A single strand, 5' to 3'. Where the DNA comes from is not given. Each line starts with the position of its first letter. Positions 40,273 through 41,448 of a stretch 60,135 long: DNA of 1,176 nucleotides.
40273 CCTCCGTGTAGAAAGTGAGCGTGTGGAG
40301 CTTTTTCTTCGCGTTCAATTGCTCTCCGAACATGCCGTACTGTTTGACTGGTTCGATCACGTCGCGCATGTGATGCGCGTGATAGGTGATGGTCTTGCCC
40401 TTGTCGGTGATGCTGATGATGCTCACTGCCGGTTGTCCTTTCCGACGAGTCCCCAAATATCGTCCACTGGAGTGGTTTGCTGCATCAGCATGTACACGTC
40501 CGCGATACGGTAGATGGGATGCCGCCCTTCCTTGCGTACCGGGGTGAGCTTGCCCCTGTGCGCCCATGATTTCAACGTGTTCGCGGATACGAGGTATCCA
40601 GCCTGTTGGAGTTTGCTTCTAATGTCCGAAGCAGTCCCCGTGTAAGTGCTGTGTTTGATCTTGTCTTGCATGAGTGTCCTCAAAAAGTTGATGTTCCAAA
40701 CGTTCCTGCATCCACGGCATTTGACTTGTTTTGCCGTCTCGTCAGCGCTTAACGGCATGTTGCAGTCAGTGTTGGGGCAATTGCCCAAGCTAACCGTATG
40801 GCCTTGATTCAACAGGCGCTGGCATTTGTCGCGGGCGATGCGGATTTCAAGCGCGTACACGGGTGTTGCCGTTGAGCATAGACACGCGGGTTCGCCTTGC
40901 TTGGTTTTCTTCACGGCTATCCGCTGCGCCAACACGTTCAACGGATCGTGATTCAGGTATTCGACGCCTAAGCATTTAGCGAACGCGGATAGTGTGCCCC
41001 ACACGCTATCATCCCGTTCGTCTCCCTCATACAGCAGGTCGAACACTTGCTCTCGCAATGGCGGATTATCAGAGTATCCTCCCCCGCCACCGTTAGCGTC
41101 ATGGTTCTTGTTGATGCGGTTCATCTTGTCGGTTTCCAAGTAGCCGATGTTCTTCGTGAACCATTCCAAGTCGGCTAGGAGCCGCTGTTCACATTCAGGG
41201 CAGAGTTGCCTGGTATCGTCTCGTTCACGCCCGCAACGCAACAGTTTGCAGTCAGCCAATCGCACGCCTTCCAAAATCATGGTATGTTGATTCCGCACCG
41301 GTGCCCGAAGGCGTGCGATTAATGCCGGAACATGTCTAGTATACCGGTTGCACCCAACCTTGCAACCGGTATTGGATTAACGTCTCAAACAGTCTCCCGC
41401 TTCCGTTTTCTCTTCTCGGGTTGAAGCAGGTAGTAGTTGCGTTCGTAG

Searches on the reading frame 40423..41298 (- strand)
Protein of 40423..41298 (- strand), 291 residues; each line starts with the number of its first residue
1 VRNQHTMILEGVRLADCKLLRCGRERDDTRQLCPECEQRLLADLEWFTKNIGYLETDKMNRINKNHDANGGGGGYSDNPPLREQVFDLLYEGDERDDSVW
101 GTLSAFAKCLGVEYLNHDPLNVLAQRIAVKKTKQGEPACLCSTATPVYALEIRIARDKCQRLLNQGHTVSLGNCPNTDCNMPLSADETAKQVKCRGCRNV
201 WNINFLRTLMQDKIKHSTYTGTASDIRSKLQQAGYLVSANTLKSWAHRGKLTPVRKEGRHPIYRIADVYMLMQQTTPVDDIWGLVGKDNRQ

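Call 81: search_protein_families(library=ncbifam, proteins=[window:40423-41298:-], max_evalue=0.001)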
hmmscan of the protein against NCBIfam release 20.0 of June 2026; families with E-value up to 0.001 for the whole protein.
window:40423-41298:- (291 aa): 1 family
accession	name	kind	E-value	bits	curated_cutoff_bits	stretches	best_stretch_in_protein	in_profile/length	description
NF033787.1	HTH_BldC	subfamily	0.00098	18.9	77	0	237-271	14-48/49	BldC family transcriptional regulator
